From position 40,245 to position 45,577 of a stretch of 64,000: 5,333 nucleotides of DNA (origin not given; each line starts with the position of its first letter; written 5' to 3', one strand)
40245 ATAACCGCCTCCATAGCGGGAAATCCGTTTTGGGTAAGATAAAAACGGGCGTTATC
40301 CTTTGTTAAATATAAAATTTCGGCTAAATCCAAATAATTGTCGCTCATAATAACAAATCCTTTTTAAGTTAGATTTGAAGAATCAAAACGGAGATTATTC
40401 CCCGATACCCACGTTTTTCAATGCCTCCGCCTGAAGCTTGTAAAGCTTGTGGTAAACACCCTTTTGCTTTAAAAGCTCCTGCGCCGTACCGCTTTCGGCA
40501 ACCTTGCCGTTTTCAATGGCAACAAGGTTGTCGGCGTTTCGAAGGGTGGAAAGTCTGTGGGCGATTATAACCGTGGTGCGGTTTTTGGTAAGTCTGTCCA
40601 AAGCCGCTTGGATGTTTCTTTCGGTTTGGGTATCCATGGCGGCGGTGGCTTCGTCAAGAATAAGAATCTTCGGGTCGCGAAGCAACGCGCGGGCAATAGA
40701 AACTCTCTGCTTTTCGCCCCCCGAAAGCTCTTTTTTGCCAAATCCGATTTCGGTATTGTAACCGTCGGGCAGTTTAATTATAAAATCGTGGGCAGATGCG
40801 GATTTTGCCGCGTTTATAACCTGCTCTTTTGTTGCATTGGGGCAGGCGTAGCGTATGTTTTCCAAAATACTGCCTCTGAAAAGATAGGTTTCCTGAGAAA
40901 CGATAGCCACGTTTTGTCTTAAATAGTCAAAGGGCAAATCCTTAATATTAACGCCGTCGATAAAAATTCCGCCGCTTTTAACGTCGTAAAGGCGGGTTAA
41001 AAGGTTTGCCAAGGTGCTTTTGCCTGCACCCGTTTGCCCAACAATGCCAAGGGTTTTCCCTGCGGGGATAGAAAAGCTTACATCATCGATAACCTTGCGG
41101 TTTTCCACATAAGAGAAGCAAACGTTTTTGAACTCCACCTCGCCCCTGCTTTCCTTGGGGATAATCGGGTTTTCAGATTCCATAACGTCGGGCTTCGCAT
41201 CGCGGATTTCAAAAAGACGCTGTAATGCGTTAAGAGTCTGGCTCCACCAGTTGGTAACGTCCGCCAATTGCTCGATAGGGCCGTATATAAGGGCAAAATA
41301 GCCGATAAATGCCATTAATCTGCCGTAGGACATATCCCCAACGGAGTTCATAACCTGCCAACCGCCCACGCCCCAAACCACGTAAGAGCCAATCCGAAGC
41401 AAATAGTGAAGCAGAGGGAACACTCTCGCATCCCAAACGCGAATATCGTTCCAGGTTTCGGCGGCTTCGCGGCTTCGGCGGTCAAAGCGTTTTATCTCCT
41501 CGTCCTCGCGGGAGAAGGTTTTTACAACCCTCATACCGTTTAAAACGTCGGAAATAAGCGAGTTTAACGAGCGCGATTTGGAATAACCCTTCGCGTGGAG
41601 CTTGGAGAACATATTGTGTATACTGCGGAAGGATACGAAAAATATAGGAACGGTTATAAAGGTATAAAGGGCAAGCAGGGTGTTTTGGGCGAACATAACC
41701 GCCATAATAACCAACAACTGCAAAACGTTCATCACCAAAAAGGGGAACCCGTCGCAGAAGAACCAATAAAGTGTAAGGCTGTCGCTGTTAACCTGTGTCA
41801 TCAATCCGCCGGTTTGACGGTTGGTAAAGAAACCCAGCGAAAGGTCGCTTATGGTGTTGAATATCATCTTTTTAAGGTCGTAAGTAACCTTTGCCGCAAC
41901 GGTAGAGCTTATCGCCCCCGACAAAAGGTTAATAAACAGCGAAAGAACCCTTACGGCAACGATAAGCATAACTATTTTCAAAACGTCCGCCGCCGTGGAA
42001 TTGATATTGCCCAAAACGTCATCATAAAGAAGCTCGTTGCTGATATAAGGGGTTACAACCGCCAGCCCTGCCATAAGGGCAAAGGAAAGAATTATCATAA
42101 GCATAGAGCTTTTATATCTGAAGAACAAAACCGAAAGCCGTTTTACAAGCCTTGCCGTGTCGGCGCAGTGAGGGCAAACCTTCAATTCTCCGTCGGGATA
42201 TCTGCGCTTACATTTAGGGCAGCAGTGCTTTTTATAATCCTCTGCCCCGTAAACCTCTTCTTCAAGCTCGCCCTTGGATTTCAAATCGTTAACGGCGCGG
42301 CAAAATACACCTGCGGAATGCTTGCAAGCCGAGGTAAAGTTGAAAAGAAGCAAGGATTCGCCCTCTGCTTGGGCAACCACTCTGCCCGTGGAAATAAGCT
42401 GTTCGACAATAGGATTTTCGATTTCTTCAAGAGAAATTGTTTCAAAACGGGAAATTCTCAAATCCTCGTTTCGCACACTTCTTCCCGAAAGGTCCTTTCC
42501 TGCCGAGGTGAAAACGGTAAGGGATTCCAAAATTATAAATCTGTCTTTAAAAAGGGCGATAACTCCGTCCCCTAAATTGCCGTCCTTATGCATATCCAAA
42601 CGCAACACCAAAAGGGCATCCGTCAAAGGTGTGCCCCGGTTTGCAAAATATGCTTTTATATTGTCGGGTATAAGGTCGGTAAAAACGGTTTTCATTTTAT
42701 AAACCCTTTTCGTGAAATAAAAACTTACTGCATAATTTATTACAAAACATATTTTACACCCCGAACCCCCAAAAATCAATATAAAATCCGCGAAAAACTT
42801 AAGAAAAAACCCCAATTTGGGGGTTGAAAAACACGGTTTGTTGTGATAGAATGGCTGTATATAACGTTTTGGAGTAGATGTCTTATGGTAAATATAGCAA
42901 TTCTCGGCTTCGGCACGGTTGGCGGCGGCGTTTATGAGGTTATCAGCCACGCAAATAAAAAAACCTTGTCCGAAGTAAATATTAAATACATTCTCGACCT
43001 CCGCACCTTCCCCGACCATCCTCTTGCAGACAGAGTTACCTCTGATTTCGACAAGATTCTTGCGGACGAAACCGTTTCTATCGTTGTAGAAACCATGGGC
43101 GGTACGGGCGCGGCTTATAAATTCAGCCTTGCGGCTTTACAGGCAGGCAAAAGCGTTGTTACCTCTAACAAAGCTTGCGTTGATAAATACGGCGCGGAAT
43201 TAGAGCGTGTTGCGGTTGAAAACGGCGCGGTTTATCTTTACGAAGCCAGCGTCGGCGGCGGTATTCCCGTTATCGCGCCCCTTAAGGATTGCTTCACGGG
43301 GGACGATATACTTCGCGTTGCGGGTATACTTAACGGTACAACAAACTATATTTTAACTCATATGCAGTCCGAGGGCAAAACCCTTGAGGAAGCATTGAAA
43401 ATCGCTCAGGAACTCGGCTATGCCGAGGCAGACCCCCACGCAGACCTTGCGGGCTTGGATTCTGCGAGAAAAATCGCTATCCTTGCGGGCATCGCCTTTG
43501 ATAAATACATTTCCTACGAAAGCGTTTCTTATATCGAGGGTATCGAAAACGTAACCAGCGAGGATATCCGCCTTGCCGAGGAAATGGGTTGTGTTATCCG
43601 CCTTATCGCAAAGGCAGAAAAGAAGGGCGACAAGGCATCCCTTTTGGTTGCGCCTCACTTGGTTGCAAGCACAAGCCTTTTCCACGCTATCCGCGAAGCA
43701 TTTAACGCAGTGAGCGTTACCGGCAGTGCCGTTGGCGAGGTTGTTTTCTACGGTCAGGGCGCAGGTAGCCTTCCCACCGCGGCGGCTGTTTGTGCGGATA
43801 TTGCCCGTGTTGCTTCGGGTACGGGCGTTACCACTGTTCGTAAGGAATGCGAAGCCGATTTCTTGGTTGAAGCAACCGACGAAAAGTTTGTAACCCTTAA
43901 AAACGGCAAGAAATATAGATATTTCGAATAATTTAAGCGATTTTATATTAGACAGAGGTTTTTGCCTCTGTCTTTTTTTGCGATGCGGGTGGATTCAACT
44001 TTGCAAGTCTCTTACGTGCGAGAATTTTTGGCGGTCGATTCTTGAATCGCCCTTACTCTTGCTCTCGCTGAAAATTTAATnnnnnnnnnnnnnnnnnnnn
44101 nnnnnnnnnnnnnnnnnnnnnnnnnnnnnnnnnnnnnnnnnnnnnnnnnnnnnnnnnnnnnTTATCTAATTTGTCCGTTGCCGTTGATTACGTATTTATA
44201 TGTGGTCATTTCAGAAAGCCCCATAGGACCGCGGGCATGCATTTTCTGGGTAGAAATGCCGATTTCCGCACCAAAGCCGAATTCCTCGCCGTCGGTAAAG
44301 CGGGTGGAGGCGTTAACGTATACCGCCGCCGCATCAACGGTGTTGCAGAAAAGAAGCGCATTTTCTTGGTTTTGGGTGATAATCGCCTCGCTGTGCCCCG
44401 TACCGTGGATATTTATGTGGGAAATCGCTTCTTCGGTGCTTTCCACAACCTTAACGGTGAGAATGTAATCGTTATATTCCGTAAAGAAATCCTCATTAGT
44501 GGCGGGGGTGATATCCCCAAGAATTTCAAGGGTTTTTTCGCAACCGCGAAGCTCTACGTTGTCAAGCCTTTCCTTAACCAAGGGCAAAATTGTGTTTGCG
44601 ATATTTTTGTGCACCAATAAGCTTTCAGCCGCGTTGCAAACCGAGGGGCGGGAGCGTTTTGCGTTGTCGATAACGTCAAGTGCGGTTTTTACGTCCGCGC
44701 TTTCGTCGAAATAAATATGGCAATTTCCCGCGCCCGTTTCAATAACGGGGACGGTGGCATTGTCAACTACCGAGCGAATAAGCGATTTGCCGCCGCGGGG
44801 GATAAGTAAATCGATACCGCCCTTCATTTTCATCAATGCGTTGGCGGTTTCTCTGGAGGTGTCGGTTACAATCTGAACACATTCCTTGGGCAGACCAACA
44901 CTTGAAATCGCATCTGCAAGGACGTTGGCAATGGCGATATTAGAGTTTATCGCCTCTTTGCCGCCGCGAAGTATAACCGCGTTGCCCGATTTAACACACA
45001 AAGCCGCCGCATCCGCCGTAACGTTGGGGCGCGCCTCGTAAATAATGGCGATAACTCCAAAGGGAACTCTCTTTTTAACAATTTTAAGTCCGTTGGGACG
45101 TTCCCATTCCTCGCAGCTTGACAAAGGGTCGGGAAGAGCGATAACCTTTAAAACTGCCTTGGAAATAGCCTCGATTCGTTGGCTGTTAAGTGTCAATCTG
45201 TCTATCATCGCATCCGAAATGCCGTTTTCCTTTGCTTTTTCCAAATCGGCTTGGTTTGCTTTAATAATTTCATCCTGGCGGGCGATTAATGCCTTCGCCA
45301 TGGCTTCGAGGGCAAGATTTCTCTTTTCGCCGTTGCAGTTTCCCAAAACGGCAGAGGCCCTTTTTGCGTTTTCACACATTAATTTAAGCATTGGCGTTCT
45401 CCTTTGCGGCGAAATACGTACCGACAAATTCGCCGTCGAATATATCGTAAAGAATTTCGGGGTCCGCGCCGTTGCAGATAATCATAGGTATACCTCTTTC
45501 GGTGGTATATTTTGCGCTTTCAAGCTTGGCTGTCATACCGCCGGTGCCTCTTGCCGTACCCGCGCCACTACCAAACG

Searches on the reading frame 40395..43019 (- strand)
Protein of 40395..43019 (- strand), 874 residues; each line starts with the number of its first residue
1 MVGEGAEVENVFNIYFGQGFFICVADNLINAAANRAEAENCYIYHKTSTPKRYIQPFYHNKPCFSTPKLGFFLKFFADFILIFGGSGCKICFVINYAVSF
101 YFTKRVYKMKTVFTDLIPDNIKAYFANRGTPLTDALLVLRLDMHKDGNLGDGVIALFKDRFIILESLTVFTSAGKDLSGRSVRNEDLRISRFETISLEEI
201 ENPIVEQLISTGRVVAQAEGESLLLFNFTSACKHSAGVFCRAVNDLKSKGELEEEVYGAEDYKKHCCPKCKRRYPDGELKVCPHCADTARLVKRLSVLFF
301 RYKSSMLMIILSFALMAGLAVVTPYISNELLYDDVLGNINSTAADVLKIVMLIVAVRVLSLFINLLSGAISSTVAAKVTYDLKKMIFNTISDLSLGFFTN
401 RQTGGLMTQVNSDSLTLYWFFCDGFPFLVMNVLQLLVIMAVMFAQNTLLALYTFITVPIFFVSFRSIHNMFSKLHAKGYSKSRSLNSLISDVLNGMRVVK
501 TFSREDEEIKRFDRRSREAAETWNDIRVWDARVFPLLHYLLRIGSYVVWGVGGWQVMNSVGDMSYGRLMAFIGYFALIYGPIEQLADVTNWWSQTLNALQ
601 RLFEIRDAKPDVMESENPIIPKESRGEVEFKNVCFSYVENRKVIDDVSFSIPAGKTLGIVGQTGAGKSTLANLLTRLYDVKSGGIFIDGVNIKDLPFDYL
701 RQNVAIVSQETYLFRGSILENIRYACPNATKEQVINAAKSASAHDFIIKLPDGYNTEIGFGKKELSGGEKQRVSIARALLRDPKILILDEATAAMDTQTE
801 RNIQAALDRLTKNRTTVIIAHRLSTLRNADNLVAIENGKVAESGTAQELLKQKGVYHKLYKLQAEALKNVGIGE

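Call 5: search_protein_families(library=pfam, proteins=[window:40395-43019:-], max_evalue=1)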
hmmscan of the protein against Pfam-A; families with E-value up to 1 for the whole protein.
window:40395-43019:- (874 aa): 20 families
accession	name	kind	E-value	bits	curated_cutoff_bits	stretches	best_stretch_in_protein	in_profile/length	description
PF00664.28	ABC_membrane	-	3.4e-33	116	28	1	307-581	2-273/274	ABC transporter transmembrane region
PF00005.33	ABC_tran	-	8.1e-33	114.4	25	1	645-793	2-137/137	ABC transporter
PF02463.25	SMC_N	-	2.3e-07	30.9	40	1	757-837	129-213/220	RecF/RecN/SMC N terminal domain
PF13401.12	AAA_22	-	0.00017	22.3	27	1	659-799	10-97/130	AAA domain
PF09818.15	ABC_ATPase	-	0.00036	20.1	23.2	1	742-799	136-192/283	P-loop domain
PF03193.22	RsgA_GTPase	-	0.00049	20.4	30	1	632-680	85-132/174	RsgA GTPase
PF01935.23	DUF87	-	0.0039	17.7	23.2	1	656-676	25-45/220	Helicase HerA, central domain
PF01926.29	MMR_HSR1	-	0.014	15.9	21.9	1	657-676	2-21/113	50S ribosome-binding GTPase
PF06414.18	Zeta_toxin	-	0.017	15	22.3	1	659-696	21-58/199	Zeta toxin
PF13476.12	AAA_23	-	0.024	15.7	27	1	656-674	21-39/201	AAA domain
PF00270.35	DEAD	-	0.03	14.5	26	1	653-817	13-154/167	DEAD/DEAH box helicase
PF13555.12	AAA_29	-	0.045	13.9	27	1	644-670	12-38/61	P-loop containing region of AAA domain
PF13558.12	SbcC_Walker_B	-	0.068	13.9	27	1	763-806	31-87/90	SbcC/RAD50-like, Walker B motif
PF13238.12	AAA_18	-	0.086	13.7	29.4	1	658-695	2-31/128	AAA domain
PF13191.12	AAA_16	-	0.098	13.6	32.6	1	658-811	28-160/167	AAA ATPase domain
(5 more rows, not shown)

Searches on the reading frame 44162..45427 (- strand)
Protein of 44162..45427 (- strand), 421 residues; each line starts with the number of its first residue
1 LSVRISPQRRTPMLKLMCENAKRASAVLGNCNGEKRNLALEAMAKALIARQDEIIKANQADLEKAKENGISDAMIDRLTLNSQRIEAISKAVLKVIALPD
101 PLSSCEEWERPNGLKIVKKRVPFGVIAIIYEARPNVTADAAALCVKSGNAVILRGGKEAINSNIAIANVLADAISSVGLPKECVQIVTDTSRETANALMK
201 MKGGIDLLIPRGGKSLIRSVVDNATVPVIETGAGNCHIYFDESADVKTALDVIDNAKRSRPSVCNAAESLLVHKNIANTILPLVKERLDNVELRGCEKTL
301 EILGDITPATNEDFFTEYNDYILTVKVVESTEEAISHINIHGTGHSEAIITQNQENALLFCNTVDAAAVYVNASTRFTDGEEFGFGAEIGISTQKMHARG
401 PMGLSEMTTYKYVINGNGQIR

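Call 5: search_protein_families(library=pfam, proteins=[window:44162-45427:-], max_evalue=1)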
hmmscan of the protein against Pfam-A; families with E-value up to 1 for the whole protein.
window:44162-45427:- (421 aa): 2 families
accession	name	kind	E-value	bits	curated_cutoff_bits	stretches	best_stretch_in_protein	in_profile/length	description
PF00171.27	Aldedh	-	3.7e-25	88.8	23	2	16-295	33-300/461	Aldehyde dehydrogenase family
PF02787.25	CPSase_L_D3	-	0.25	11.8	26.6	1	49-79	53-80/80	Carbamoyl-phosphate synthetase large chain, oligomerisation domain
